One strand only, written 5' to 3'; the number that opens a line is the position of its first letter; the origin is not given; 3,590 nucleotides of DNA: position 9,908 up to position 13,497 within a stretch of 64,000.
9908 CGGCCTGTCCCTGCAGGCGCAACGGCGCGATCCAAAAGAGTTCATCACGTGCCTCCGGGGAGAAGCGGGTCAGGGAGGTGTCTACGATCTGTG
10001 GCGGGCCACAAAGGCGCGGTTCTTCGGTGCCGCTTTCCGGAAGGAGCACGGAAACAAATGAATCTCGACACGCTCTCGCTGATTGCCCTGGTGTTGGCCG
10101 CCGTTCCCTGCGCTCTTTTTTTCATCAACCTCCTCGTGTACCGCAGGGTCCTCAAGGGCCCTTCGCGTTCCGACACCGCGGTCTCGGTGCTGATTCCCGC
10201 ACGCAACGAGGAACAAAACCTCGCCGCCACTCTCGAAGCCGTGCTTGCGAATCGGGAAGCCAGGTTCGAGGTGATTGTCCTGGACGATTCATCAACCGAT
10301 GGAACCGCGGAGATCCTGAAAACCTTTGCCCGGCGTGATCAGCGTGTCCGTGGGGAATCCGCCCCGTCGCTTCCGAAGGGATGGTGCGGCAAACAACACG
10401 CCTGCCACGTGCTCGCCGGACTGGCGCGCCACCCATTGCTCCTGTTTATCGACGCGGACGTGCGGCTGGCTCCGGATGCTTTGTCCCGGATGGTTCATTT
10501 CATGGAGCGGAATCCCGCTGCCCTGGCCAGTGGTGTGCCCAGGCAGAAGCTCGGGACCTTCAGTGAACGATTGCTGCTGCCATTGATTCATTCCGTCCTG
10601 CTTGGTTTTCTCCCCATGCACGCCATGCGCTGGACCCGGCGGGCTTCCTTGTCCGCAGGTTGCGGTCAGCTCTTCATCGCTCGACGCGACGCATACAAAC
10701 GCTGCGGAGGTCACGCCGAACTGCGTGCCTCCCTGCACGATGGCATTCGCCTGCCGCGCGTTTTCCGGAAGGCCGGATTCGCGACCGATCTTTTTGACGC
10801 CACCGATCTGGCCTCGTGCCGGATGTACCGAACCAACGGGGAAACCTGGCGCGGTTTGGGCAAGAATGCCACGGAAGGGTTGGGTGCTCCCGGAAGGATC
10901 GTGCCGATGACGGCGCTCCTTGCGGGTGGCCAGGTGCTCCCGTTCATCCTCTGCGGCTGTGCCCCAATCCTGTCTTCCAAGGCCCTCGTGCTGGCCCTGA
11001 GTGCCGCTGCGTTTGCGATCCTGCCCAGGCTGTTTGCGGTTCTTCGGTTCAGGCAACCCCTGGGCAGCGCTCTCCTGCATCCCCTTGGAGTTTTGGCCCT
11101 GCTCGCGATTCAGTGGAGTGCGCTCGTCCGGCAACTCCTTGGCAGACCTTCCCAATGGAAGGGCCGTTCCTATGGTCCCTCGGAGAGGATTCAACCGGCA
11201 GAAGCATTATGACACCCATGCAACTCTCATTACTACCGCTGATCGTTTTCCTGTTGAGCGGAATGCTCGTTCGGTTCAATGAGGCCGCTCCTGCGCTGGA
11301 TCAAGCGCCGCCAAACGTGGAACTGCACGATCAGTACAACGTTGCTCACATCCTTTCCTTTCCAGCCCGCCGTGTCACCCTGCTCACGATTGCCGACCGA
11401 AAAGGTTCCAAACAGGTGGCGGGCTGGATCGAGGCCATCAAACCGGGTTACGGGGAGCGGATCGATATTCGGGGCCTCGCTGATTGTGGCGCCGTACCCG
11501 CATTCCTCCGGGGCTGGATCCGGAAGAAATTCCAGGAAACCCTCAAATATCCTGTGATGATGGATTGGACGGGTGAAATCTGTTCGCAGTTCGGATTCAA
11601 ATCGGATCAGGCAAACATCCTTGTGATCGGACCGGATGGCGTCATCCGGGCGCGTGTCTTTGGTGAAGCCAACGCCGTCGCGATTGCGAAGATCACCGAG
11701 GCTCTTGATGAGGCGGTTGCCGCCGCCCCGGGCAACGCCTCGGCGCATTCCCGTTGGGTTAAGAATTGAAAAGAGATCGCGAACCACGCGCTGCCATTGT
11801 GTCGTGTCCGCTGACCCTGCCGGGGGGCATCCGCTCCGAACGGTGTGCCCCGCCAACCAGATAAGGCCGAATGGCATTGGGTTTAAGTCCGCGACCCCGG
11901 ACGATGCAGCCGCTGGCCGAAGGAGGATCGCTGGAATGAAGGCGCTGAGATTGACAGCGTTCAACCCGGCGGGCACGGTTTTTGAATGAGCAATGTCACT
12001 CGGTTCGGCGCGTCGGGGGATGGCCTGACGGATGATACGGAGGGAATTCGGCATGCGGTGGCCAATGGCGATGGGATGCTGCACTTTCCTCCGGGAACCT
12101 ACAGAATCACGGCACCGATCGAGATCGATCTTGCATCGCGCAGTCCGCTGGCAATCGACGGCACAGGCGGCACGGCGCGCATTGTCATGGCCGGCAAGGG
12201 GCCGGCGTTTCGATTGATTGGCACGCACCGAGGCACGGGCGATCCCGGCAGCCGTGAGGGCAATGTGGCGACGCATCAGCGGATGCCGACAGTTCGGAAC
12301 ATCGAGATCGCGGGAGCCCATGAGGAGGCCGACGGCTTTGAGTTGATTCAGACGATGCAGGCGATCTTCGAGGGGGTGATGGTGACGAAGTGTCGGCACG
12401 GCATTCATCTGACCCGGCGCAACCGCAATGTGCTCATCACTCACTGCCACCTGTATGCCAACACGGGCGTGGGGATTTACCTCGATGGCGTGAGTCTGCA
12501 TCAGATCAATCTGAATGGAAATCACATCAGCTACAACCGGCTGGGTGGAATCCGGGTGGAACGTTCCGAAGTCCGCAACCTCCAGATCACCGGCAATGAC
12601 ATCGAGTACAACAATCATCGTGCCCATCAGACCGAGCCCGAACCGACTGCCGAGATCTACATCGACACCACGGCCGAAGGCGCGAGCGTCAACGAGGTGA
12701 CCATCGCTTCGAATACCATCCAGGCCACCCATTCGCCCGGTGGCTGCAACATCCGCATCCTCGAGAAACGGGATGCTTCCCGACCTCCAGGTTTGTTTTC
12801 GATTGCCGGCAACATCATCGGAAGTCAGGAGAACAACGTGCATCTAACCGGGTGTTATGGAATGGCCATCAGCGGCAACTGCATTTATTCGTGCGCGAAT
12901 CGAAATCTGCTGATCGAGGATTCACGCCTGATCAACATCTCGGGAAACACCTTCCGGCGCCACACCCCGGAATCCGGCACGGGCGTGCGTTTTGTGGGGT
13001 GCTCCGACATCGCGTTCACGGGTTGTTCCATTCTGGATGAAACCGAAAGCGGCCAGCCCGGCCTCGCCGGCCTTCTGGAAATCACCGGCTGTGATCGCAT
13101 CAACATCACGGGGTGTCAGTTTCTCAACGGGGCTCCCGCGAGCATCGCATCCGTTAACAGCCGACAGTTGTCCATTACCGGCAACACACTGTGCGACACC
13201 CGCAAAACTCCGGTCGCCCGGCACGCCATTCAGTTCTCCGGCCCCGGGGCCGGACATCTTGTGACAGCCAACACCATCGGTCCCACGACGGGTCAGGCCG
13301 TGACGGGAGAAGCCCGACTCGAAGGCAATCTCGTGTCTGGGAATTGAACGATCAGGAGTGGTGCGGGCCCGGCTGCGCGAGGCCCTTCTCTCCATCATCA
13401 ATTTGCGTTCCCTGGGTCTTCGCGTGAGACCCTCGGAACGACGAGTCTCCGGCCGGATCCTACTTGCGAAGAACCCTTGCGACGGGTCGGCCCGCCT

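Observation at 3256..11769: CarH-type AdoCbl photoreceptor divergent from a six-gene, translationally coupled C30-carotenoid-glycoside-ester-like operon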

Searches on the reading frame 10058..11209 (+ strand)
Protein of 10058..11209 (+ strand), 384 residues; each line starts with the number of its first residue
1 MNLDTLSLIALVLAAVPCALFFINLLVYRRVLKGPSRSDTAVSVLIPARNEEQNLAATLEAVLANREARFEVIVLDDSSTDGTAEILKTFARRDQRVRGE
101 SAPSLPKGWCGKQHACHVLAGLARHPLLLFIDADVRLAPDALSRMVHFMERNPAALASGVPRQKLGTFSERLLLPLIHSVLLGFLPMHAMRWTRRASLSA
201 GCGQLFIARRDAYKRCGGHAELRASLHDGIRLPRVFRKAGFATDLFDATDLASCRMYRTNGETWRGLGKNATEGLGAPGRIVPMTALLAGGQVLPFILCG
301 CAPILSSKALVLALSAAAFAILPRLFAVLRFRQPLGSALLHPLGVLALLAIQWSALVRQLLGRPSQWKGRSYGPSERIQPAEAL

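Call 10: search_protein_families(library=pfam, proteins=[window:10058-11209:+], max_evalue=0.01)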
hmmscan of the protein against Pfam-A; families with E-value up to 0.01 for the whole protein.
seq(384 aa): 4 families
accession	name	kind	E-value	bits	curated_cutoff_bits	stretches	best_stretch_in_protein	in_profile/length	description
PF00535.33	Glycos_transf_2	-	7.2e-26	91.6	23.3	1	43-214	1-165/168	Glycosyl transferase family 2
PF13641.12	Glyco_tranf_2_3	-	1e-14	55.6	27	1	42-244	3-202/230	Glycosyltransferase like family 2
PF13506.12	Glyco_transf_21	-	7.3e-12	45.5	21.7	1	120-249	26-150/174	Glycosyl transferase family 21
PF10111.15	Glyco_tranf_2_2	-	9.8e-07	29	27.3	1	43-148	1-105/276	Glycosyltransferase like family 2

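Call 11: search_protein_families(library=ncbifam, proteins=[window:10058-11209:+], max_evalue=0.01)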
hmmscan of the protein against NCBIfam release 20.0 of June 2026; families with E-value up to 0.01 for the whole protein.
seq(384 aa): 23 families
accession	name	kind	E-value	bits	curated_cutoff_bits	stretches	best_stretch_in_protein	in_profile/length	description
TIGR03469.1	HpnB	hypoth_equivalog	2.9e-34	118.7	379.25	1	39-372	43-384/386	hopene-associated glycosyltransferase HpnB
NF045692.1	OglycostaseCruG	equivalog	1.4e-29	103.2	600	1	40-372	41-386/386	2'-O-glycosyltransferase CruG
TIGR03937.1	PgaC_IcaA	equivalog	1.4e-15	57.2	422.3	1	35-162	40-164/407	poly-beta-1,6-N-acetyl-D-glucosamine synthase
TIGR04283.1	glyco_like_mftF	equivalog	2.3e-15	56.8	182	1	42-262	1-194/221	TIGR04283 family arsenosugar biosynthesis glycosyltransferase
NF047683.1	TeichurnBiosyTuaG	equivalog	7.7e-13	48.7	400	1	39-156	5-118/252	teichuronic acid biosynthesis protein TuaG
NF041875.1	EPS_EpsD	equivalog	2.5e-10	40.3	370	1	42-153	1-108/325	exopolysaccharide biosynthesis glycosyltransferase EpsD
TIGR03472.1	HpnI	equivalog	4.4e-09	35.6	310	1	6-248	4-247/373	bacteriohopanetetrol glucosamine biosynthesis glycosyltransferase HpnI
TIGR03965.1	mycofact_glyco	equivalog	6.6e-09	35.1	280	1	26-157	62-187/467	mycofactocin biosynthesis glycosyltransferase MftF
NF050050.1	ProtGlycPglI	equivalog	7.7e-09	35.3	500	1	41-149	3-108/306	GalNAc(5)-diNAcBac-PP-undecaprenol beta-1,3-glucosyltransferase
NF007482.0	PRK10073.1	equivalog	8.4e-09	34.9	423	1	38-149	4-110/334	glycosyltransferase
NF010496.0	PRK13915.1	equivalog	4.8e-08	32.4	262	1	37-136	28-128/307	glucosyl-3-phosphoglycerate synthase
NF053846.1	glyco_with_XrtP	equivalog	8.2e-08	31.3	520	1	28-115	30-114/440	XrtP-associated glycosyltransferase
NF038299.1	EPS_HpsN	equivalog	2.7e-07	29.9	425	1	41-153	2-110/317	hormogonium polysaccharide biosynthesis glycosyltransferase HpsN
NF007986.1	PRK10714.1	equivalog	2.2e-06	26.9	529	1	41-150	7-116/316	undecaprenyl-phosphate 4-deoxy-4-formamido-L-arabinose transferase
NF047588.1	GlcsyltransPgfSStrep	equivalog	4.7e-06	26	500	1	42-148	3-109/308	glycosyltransferase PgfS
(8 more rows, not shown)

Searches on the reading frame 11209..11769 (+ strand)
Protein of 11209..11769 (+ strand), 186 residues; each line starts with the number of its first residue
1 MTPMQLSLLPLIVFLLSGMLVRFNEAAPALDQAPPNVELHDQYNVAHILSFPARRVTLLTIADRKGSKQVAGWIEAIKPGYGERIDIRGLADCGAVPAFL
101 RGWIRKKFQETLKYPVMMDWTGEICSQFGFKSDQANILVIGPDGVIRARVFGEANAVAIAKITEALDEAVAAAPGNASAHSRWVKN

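Call 10: search_protein_families(library=pfam, proteins=[window:11209-11766:+], max_evalue=0.01)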
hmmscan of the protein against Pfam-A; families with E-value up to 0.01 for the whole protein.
seq(186 aa): 0 families

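Call 11: search_protein_families(library=ncbifam, proteins=[window:11209-11766:+], max_evalue=0.01)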
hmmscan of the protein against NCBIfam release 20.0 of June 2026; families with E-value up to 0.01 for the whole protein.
seq(186 aa): 0 families

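Call 39: find_homologous_proteins(query=window:11209-11769:+, max_evalue=0.001)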
Query window:11209-11769:+ (186 aa): 99 proteins with E <= 0.001 among 700 candidates.
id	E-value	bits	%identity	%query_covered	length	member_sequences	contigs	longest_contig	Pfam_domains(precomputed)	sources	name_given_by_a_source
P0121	3.6e-113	393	97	98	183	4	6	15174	-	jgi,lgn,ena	jgi:hypothetical protein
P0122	2.4e-82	293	78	96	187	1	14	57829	-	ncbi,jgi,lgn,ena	jgi:hypothetical protein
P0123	2.0e-51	192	61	81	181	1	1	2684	-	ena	-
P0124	1.5e-50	189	57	94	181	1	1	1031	-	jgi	jgi:hypothetical protein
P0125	2.1e-48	182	53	91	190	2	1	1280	-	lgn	-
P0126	3.8e-48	181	52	96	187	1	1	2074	-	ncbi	-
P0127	4.9e-48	181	54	87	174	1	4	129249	-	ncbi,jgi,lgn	-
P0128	1.4e-47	180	58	75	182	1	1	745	-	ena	-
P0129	1.6e-46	176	53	85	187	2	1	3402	-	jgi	jgi:hypothetical protein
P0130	1.7e-46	176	53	85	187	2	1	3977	-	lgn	-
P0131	2.1e-46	176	52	80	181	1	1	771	-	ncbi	-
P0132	3.0e-46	175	53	89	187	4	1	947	-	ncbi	-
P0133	4.7e-46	175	55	85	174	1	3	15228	-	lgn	-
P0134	4.9e-46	175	53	81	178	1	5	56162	-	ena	-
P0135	1.3e-45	173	56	75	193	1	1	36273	-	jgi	-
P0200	1.8e-38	150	47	86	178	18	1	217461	-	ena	-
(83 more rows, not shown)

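Call 46: predict_structure(alignment_id=A1)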
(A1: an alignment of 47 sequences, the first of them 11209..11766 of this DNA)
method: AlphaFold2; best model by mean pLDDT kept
length: 186 residues; sequences in the alignment: 47
mean_pLDDT: 85.4   pTM: 0.77
mean pLDDT of the five models: 85.4, 85.5, 84.8, 81.5, 77.8
residues with pLDDT >= 90: 133; 70-90: 14; 50-70: 28; < 50: 11
segments of 3 or more residues with pLDDT < 50: 177-180, 182-186
pLDDT, mean of each block of 10 residues (from residue 1): 53 56 63 94 95 95 93 94 94 94 93 92 94 96 96 97 97 64 47
secondary structure, 60 per line:
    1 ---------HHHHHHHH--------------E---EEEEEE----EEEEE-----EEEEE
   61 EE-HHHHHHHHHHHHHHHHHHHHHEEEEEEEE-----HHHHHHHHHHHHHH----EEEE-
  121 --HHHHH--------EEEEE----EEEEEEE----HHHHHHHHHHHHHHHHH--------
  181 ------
elements in order: H10-17 E36-41 E46-50 E56-62 H64-84 E85-92 H98-111 E116-119 H123-127 E136-140 E145-151 H156-172

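Call 50: fold_search(model_id=the predicted structure, library=pdb)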
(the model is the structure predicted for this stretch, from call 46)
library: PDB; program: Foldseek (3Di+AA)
matches with E <= 10: 1374; with E <= 0.001: 520
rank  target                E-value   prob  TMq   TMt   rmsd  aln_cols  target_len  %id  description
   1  2h1b_A                4.4e-08  1.00  0.56  0.73   3.5       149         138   15  ResA E80Q (released 2006-09-19)
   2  1su9_B                5.0e-08  1.00  0.53  0.70   4.0       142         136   15  Reduced structure of the soluble domain of ResA (released 2004-05-11)
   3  3hdc                  6.4e-08  1.00  0.55  0.66   3.9       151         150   13  The crystal structure of thioredoxin protein from Geobacter metallireducens (released 2009-05-26)
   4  2h1a_A                9.4e-08  1.00  0.55  0.72   3.3       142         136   15  ResA C74A Variant (released 2006-09-19)
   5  2h1b_C                1.1e-07  1.00  0.57  0.75   3.2       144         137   14  ResA E80Q (released 2006-09-19)
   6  3c73_B                1.2e-07  1.00  0.56  0.72   3.6       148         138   14  Structure of CEHC variant ResA (released 2008-08-12)
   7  2h1a_B                1.4e-07  1.00  0.56  0.72   3.3       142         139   13  ResA C74A Variant (released 2006-09-19)
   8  2h19_A                1.4e-07  1.00  0.53  0.69   3.9       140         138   15  Crystal Structure of ResA Cys77Ala Variant (released 2006-09-19)
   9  3c73_A                1.5e-07  1.00  0.53  0.69   3.8       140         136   14  Structure of CEHC variant ResA (released 2008-08-12)
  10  3c71                  1.8e-07  1.00  0.55  0.69   4.6       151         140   16  Structure of a ResA variant with a DsbA-like active site motif (CPHC) (released 2008-08-12)
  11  2h19_B                2.0e-07  1.00  0.54  0.70   3.9       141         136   16  Crystal Structure of ResA Cys77Ala Variant (released 2006-09-19)
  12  4nmu_D                2.1e-07  1.00  0.57  0.73   3.4       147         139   17  Crystal Structure of Thiol-disulfide Oxidoreductase from Bacillus str. 'Ames Ancestor' (released 2013-12-18)
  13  3kcm_B                2.1e-07  1.00  0.54  0.69   3.6       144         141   17  The crystal structure of thioredoxin protein from Geobacter metallireducens (released 2009-11-10)
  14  1su9_A                2.7e-07  1.00  0.55  0.71   3.4       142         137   14  Reduced structure of the soluble domain of ResA (released 2004-05-11)
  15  3kcm_D                3.1e-07  1.00  0.57  0.72   3.5       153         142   17  The crystal structure of thioredoxin protein from Geobacter metallireducens (released 2009-11-10)
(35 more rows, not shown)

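Call 51: find_encoding_contigs(protein=P0200, flank=10000, max_places=2)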
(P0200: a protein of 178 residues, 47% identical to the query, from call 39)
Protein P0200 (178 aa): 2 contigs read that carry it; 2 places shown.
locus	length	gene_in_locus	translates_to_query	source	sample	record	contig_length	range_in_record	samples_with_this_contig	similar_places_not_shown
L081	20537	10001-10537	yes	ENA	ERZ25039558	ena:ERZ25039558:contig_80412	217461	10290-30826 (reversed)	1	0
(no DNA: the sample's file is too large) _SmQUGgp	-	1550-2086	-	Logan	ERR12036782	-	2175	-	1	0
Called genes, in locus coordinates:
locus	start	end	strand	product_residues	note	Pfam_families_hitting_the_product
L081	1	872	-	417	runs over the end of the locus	PF11066:DUF2867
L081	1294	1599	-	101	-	-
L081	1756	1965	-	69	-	PF11127:YgaP-like_TM (weak)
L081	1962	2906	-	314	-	PF00376:MerR (weak), PF13411:MerR_1, PF02607:B12-binding_2, PF02310:B12-binding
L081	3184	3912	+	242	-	PF01266:DAO (weak), PF01494:FAD_binding_3 (weak), PF12831:FAD_oxidored (weak), PF13450:NAD_binding_8, PF01593:Amino_oxidase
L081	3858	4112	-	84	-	-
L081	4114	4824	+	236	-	-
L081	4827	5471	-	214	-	-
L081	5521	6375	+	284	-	PF00171:Aldedh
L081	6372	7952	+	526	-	PF00070:Pyr_redox (faint), PF00890:FAD_binding_2 (weak), PF01266:DAO (weak), PF01593:Amino_oxidase, PF03486:HI0933_like (faint), PF07992:Pyr_redox_2 (faint), PF12831:FAD_oxidored, PF13450:NAD_binding_8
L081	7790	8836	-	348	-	-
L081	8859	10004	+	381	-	PF13506:Glyco_transf_21, PF00535:Glycos_transf_2, PF13641:Glyco_tranf_2_3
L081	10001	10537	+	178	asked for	-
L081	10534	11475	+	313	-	PF03851:UvdE, PF01261:AP_endonuc_2 (weak)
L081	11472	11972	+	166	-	PF03073:TspO_MBR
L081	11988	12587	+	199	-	PF08547:CIA30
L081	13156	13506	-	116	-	PF01323:DSBA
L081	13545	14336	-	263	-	-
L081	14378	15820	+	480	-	PF20703:nSTAND1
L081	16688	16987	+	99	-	-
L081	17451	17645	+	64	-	-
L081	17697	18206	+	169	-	PF00903:Glyoxalase, PF18029:Glyoxalase_6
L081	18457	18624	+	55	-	-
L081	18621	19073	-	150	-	PF12680:SnoaL_2 (weak)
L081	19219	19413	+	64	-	PF06902:Fer4_19, PF13459:Fer4_15, PF13370:Fer4_13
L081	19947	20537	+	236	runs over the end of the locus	PF07992:Pyr_redox_2, PF14759:Reductase_C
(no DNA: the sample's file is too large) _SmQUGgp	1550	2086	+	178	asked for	-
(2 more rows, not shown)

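Call 52: find_encoding_contigs(protein=P0127, flank=10000, max_places=2)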
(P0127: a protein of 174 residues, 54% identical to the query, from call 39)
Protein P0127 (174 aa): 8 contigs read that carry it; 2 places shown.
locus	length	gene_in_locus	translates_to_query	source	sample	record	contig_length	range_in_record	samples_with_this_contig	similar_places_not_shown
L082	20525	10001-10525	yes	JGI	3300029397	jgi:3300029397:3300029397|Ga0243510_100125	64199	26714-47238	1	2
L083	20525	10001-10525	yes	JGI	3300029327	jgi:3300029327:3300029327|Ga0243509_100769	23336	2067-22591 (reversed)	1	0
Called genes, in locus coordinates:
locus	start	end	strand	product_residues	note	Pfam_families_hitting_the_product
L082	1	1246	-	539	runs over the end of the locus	PF07679:I-set (faint), PF13927:Ig_3 (faint), PF08450:SGL (faint), PF25021:TEN_NHL, PF25021:TEN_NHL, PF01436:NHL, PF25021:TEN_NHL (weak), PF01436:NHL (weak), +1 more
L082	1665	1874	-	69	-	PF11127:YgaP-like_TM (weak)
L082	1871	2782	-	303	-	PF00376:MerR (weak), PF13411:MerR_1, PF02607:B12-binding_2, PF02310:B12-binding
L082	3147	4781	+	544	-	PF01266:DAO, PF01593:Amino_oxidase, PF12831:FAD_oxidored (weak), PF13450:NAD_binding_8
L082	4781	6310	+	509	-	PF00171:Aldedh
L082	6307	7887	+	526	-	PF00070:Pyr_redox (faint), PF00890:FAD_binding_2 (faint), PF01266:DAO, PF01593:Amino_oxidase, PF03486:HI0933_like (faint), PF12831:FAD_oxidored, PF13450:NAD_binding_8, PF01266:DAO (weak), +1 more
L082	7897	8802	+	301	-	-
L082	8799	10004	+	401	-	PF13506:Glyco_transf_21, PF00535:Glycos_transf_2, PF10111:Glyco_tranf_2_2, PF13641:Glyco_tranf_2_3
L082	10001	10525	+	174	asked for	-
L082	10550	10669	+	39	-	-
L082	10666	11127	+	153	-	PF03364:Polyketide_cyc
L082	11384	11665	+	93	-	-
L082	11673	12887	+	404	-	PF22660:RS_preATP-grasp-like, PF02786:CPSase_L_D2 (weak), PF02222:ATP-grasp, PF21244:PurT_C (weak), PF17769:PurK_C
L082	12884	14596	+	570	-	PF00920:ILVD_EDD_N, PF24877:ILV_EDD_C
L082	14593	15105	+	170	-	PF00731:AIRC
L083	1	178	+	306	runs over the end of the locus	?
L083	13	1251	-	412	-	PF05787:PhoX (faint), PF08450:SGL (faint), PF25021:TEN_NHL, PF06739:SBBP (faint), PF25021:TEN_NHL, PF01436:NHL, PF25021:TEN_NHL (weak), PF01436:NHL (weak), +1 more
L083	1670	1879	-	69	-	PF11127:YgaP-like_TM (weak)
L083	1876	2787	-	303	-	PF00376:MerR (weak), PF13411:MerR_1, PF02607:B12-binding_2, PF02310:B12-binding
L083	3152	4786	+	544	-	PF01266:DAO, PF01593:Amino_oxidase, PF12831:FAD_oxidored (weak), PF13450:NAD_binding_8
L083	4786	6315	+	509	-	PF00171:Aldedh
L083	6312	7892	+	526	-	PF00070:Pyr_redox (faint), PF00890:FAD_binding_2 (faint), PF01266:DAO, PF01593:Amino_oxidase, PF03486:HI0933_like (faint), PF07992:Pyr_redox_2 (faint), PF12831:FAD_oxidored, PF13450:NAD_binding_8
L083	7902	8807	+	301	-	-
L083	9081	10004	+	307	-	PF13506:Glyco_transf_21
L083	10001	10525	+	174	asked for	-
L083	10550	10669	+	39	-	-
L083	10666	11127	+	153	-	PF03364:Polyketide_cyc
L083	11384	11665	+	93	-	-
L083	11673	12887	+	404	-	PF22660:RS_preATP-grasp-like, PF02786:CPSase_L_D2 (weak), PF02222:ATP-grasp, PF21244:PurT_C (weak), PF17769:PurK_C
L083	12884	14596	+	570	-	PF00920:ILVD_EDD_N, PF24877:ILV_EDD_C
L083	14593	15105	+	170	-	PF00731:AIRC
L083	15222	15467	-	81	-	-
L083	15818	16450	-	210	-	PF03807:F420_oxidored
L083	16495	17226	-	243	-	PF00106:adh_short, PF01370:Epimerase (weak), PF08659:KR, PF13561:adh_short_C2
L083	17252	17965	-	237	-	PF01965:DJ-1_PfpI, PF17124:ThiJ_like (faint)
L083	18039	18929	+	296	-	PF00126:HTH_1, PF03466:LysR_substrate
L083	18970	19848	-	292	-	PF00126:HTH_1, PF03466:LysR_substrate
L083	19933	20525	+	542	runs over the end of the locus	PF00662:Proton_antipo_N, PF00361:Proton_antipo_M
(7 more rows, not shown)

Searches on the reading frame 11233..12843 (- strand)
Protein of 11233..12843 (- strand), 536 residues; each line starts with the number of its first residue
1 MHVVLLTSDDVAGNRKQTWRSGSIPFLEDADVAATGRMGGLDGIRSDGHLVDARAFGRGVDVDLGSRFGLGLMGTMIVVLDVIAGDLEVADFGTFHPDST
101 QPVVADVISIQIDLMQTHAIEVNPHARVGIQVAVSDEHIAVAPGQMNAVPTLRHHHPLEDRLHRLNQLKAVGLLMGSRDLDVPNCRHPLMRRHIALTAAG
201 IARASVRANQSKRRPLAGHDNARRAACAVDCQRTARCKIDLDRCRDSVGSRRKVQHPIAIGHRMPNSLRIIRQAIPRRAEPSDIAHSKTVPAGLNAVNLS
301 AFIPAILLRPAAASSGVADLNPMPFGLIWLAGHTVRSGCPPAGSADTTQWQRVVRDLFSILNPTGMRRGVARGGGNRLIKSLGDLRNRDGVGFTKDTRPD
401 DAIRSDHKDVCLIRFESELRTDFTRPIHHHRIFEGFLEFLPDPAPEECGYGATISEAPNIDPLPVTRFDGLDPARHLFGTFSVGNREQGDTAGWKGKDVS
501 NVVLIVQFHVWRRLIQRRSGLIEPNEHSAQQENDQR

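Call 16: search_protein_families(library=pfam, proteins=[window:11233-12843:-], max_evalue=0.001)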
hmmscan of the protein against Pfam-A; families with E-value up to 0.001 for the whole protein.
window:11233-12843:- (536 aa): 0 families

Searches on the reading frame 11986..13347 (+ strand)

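Call 16: search_protein_families(library=pfam, proteins=[window:11986-13347:+], max_evalue=0.001)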
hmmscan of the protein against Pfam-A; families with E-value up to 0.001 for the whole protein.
window:11986-13347:+ (453 aa): 3 families
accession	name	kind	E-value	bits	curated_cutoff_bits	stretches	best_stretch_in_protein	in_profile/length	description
PF13229.12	Beta_helix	-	9.8e-19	68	25.9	2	101-213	11-117/158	Right handed beta helix region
PF05048.19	NosD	-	2.4e-14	53.7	23.6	2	106-214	49-154/212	Periplasmic copper-binding protein (NosD)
PF12708.12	Pect-lyase_RHGA_epim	-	1.4e-10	41.8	27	1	3-47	3-52/213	Rhamnogalacturonase A/epimerase, pectate lyase-like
